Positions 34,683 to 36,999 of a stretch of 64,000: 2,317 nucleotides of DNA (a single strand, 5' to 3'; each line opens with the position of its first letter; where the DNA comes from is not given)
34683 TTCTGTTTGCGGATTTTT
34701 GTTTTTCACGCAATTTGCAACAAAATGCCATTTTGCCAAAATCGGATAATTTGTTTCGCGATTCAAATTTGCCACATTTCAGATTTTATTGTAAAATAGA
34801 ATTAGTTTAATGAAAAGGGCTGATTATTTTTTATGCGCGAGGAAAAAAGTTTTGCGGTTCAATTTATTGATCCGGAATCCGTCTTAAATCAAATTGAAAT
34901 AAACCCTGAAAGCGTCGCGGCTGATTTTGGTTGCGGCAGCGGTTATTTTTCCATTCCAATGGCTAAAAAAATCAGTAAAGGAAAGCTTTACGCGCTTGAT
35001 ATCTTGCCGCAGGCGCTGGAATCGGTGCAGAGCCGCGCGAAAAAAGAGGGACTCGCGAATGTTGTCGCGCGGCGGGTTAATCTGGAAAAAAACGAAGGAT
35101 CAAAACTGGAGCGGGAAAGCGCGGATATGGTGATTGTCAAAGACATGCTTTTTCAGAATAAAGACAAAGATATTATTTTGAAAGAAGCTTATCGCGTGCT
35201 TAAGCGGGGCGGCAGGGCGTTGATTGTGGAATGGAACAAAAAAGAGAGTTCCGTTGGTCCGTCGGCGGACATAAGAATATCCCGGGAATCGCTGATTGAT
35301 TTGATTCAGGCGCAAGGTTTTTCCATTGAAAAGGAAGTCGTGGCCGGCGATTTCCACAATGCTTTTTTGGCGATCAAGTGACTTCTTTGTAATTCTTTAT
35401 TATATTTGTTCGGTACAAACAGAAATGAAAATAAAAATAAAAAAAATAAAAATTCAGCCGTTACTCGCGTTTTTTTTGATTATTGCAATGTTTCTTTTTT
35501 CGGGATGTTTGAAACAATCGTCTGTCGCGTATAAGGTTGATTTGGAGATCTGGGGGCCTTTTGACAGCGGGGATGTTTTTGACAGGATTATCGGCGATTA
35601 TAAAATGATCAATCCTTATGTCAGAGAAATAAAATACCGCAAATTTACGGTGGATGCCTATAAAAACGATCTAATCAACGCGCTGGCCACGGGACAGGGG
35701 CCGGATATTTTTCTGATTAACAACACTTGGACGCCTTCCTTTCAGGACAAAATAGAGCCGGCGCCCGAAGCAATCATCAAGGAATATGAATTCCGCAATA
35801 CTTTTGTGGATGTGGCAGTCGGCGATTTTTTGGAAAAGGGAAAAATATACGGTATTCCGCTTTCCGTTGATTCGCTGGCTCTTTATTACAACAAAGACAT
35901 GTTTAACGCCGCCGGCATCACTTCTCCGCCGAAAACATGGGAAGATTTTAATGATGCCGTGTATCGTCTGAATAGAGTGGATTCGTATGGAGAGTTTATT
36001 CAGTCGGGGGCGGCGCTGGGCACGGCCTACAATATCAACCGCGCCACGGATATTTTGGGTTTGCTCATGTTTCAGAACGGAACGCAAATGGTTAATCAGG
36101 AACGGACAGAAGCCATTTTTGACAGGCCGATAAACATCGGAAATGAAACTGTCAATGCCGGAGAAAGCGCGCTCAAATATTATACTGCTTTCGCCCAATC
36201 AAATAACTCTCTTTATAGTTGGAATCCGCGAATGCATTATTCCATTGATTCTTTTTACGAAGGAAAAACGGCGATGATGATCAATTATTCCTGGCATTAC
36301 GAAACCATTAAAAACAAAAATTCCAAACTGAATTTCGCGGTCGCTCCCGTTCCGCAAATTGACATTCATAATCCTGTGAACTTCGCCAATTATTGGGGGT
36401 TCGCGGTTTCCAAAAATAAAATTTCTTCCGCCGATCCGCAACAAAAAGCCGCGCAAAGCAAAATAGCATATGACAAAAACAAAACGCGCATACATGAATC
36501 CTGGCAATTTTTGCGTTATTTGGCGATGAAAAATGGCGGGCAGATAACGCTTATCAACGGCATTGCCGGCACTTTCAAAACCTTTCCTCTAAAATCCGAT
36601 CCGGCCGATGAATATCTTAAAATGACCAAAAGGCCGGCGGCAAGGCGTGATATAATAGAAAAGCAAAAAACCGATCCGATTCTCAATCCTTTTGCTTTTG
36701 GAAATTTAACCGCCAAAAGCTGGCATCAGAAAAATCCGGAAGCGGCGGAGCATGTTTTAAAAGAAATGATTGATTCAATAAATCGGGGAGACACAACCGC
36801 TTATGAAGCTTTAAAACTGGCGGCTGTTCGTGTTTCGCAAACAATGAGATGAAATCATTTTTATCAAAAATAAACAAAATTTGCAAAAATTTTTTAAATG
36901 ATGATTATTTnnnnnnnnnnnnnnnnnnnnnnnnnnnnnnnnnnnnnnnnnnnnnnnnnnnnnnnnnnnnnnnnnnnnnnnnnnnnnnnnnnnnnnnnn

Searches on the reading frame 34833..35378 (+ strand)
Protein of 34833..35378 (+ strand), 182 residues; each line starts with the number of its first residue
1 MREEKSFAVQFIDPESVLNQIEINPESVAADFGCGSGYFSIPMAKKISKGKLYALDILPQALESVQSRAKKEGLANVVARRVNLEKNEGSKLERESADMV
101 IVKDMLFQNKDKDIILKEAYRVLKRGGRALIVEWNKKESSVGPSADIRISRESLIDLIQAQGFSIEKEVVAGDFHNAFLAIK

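Call 30: search_protein_families(library=pfam, proteins=[window:34833-35378:+])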
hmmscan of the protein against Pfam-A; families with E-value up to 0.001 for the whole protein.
window:34833-35378:+ (182 aa): 16 families
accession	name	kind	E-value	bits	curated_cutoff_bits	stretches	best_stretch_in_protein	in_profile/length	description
PF13847.12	Methyltransf_31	-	3.9e-20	72.5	27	1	27-135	5-113/145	Methyltransferase domain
PF13649.12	Methyltransf_25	-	2.7e-15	57.3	27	1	30-127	2-97/97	Methyltransferase domain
PF08241.18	Methyltransf_11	-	3.8e-15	56.7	21.2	1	31-131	2-95/95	Methyltransferase domain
PF01209.24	Ubie_methyltran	-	2.1e-12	47.3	20.1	1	28-138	50-158/233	ubiE/COQ5 methyltransferase family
PF08242.18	Methyltransf_12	-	3.8e-12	47.2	30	1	31-128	2-97/98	Methyltransferase domain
PF05175.20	MTS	-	8.1e-11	42.3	23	1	18-136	24-143/170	Methyltransferase small domain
PF13489.12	Methyltransf_23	-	3.9e-07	30.4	27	1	31-137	28-122/164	Methyltransferase domain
PF06325.19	PrmA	-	1e-06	28.9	22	1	18-102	155-232/296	Ribosomal protein L11 methyltransferase (PrmA)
PF00891.24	Methyltransf_2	-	2.5e-06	27.4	22.3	1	12-162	49-192/210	O-methyltransferase domain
PF12847.13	Methyltransf_18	-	1.5e-05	25.5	27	1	23-105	12-91/151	Methyltransferase domain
PF13679.12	Methyltransf_32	-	1.9e-05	25.1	27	1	17-101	16-106/143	Methyltransferase domain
PF02475.24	TRM5-TYW2_MTfase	-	2.2e-05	24.9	28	1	26-127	37-131/164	TRM5/TYW2 methyltransferase domain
PF02390.23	Methyltransf_4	-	0.00011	22.2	24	1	27-83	3-59/173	Putative methyltransferase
PF01728.25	FtsJ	-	0.00026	21.4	24.1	1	18-106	13-100/181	FtsJ-like methyltransferase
PF05148.21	Methyltransf_8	-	0.00035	20.9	27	0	91-141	117-166/219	Hypothetical methyltransferase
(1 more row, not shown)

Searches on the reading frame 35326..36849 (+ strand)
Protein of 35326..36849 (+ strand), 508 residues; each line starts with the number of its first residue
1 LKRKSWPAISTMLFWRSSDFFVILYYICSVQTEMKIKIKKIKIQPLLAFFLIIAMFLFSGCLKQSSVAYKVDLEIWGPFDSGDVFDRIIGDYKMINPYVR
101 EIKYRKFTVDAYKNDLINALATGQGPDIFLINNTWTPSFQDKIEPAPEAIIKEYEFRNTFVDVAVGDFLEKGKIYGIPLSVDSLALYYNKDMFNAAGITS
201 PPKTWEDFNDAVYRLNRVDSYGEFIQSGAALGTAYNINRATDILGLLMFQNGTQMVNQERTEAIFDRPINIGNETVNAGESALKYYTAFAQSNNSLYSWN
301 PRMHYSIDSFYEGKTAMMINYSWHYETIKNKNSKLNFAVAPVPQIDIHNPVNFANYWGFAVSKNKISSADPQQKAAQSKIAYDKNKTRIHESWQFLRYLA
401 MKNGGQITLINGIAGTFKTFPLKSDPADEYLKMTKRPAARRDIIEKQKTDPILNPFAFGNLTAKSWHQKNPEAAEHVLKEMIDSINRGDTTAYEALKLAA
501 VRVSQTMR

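Call 30: search_protein_families(library=pfam, proteins=[window:35326-36849:+])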
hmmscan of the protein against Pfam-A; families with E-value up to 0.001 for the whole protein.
window:35326-36849:+ (508 aa): 2 families
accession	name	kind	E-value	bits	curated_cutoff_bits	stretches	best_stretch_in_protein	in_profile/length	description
PF01547.30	SBP_bac_1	-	3.2e-25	90.2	26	1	110-364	34-286/307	Bacterial extracellular solute-binding protein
PF13416.11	SBP_bac_8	-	3.4e-22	80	27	1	101-377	13-237/279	Bacterial extracellular solute-binding protein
